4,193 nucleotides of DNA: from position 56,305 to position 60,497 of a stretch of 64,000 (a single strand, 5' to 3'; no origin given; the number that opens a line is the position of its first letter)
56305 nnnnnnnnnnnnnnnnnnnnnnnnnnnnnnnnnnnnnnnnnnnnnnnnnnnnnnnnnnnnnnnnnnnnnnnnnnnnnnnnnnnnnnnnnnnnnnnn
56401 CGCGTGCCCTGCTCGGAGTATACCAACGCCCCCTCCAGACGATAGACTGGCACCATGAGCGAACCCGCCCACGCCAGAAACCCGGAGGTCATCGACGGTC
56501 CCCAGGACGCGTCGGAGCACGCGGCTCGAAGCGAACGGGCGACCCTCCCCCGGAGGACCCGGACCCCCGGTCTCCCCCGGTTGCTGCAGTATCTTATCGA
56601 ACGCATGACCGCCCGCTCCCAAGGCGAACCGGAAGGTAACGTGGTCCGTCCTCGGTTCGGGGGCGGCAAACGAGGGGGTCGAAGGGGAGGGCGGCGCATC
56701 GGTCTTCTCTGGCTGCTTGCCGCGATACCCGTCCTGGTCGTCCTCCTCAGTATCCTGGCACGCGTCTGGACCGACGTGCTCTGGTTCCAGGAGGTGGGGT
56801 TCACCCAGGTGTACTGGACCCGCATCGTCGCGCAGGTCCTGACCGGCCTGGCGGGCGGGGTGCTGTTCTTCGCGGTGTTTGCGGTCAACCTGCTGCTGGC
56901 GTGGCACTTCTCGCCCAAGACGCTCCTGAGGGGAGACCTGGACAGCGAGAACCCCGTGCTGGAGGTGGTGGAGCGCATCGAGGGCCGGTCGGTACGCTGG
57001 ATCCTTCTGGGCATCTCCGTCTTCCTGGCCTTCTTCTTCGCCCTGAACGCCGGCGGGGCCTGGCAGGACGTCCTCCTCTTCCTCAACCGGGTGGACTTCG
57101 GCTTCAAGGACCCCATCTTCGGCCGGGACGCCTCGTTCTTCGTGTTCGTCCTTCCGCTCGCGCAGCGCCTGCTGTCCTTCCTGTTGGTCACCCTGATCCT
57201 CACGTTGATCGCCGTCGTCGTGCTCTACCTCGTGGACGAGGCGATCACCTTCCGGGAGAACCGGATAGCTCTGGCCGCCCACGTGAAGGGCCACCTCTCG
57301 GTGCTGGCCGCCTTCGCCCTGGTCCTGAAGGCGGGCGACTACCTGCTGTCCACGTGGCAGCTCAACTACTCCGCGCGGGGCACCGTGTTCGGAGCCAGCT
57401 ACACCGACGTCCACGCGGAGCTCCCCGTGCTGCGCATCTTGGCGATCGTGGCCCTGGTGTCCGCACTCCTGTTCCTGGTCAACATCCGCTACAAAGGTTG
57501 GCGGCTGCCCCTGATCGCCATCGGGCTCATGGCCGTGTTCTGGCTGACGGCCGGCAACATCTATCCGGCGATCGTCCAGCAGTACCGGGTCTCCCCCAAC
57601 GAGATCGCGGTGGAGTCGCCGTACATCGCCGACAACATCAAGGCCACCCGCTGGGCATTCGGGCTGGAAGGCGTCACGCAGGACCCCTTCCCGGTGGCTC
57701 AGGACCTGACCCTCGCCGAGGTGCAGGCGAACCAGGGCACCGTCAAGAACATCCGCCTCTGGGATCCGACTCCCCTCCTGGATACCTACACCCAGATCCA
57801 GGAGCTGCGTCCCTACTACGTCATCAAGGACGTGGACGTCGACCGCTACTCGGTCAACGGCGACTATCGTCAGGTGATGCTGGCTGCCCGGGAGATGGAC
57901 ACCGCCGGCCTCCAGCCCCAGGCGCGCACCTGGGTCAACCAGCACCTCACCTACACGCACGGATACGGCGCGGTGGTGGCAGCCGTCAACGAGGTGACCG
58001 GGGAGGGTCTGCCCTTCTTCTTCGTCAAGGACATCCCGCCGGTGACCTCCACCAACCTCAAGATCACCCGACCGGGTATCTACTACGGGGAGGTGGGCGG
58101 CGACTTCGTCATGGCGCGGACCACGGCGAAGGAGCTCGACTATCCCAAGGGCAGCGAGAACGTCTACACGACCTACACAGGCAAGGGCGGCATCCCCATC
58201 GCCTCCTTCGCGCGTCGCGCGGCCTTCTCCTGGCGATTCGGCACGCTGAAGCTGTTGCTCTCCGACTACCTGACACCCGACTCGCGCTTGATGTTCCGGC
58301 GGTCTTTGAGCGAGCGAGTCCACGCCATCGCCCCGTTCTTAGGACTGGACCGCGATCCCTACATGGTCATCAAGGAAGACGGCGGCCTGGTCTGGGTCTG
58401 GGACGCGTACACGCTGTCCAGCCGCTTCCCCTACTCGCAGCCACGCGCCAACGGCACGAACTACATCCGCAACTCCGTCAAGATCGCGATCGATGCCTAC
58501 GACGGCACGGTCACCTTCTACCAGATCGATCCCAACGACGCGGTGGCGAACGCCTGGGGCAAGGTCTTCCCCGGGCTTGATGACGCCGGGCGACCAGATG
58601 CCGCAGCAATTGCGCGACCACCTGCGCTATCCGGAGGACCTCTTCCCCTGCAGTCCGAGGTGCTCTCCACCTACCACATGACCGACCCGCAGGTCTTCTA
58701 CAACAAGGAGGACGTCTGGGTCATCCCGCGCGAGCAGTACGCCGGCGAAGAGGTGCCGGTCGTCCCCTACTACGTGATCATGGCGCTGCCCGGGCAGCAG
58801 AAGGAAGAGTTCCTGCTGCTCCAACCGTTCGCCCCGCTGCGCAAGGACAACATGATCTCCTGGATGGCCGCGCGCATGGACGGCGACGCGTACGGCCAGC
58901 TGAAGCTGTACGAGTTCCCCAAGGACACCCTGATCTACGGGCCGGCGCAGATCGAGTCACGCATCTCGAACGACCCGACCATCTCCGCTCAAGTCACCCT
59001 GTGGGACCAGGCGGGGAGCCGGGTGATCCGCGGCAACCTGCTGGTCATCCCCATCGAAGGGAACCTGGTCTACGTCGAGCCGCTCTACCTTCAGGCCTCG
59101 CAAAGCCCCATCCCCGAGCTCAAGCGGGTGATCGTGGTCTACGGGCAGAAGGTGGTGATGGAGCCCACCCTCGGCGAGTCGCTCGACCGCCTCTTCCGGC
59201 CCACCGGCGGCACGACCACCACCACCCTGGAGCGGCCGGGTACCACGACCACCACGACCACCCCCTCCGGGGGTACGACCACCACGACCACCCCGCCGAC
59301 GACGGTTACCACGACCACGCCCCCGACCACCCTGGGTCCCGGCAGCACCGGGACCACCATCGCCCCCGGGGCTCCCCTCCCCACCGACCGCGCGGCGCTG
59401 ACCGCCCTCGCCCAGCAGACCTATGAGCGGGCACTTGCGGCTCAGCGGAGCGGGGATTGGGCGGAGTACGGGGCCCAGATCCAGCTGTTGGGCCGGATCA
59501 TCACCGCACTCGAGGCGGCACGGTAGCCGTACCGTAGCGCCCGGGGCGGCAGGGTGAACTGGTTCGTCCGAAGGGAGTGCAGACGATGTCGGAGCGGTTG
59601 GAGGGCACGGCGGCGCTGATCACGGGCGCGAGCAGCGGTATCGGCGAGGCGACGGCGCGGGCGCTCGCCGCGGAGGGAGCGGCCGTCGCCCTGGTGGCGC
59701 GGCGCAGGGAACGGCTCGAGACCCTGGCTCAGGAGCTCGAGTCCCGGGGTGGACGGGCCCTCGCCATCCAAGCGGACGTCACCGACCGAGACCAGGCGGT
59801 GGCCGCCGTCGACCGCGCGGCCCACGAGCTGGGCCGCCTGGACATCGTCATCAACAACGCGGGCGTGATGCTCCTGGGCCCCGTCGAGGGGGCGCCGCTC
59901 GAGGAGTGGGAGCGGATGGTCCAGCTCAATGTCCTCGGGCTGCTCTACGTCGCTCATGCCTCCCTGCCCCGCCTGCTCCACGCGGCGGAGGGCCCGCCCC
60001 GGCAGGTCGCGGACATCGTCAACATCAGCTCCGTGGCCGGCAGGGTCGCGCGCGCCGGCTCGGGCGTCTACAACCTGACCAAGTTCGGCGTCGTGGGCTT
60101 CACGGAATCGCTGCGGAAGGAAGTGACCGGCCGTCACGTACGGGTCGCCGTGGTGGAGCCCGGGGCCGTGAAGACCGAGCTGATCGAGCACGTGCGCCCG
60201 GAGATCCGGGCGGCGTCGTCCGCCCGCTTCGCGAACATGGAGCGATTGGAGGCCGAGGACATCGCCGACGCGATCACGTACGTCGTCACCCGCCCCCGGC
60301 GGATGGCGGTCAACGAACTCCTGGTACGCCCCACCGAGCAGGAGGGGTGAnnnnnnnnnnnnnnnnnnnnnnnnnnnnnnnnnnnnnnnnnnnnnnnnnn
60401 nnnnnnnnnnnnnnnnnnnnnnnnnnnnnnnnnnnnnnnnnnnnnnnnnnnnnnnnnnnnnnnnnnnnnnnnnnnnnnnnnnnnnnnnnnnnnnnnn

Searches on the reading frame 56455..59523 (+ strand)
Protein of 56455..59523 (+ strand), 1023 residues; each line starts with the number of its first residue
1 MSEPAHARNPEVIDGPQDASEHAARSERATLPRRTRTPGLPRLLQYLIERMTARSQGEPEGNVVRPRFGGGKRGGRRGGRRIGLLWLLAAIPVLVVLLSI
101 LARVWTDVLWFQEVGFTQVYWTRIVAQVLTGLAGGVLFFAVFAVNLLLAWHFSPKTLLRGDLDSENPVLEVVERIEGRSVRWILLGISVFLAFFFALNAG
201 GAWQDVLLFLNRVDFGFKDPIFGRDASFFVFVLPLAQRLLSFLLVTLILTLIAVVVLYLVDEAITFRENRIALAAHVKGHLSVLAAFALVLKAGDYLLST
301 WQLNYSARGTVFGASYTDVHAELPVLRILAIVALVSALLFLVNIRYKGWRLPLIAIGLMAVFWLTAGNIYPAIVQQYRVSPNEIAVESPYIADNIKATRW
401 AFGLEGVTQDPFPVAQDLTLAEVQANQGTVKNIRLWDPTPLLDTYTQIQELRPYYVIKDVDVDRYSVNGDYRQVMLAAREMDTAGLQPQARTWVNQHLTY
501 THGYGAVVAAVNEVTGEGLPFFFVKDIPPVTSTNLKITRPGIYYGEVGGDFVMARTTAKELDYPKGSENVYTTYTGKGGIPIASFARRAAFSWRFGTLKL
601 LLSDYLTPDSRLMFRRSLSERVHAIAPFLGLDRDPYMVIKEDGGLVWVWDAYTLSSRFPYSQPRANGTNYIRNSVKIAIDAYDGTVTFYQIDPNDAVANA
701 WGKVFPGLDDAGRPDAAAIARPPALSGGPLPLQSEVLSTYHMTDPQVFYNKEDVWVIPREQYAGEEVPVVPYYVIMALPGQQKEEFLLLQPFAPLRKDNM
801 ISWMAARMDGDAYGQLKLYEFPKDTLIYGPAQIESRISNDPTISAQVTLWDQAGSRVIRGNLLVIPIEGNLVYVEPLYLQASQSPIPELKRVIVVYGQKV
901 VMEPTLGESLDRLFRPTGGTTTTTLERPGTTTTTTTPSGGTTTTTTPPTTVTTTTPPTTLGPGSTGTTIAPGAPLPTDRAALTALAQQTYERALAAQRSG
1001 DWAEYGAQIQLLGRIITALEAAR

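Call 83: search_protein_families(library=pfam, proteins=[window:56455-59523:+], max_evalue=0.0001)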
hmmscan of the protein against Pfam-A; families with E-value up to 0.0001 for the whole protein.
window:56455-59523:+ (1023 aa): 1 family
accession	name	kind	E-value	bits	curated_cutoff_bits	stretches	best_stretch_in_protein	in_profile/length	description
PF03699.18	UPF0182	-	6.5e-282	937.7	27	1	85-850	2-770/770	Uncharacterised protein family (UPF0182)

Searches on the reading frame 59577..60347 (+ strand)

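Call 83: search_protein_families(library=pfam, proteins=[window:59577-60347:+], max_evalue=0.0001)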
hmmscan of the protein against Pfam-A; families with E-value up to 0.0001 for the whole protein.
window:59577-60347:+ (257 aa): 5 families
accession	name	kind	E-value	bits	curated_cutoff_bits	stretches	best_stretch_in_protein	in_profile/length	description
PF00106.31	adh_short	-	1.1e-56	191.8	26.6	1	12-208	2-192/195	short chain dehydrogenase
PF13561.12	adh_short_C2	-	3e-43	148.5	27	1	17-237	1-217/236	Enoyl-(Acyl carrier protein) reductase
PF08659.16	KR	-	3.6e-16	60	22.6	1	13-169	3-153/180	KR domain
PF01370.27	Epimerase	-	3e-07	30.5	20.9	1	13-119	1-96/240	NAD dependent epimerase/dehydratase family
PF23441.1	SDR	-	6.4e-05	22.9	27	1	6-237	3-239/258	SDR-like rossmann domain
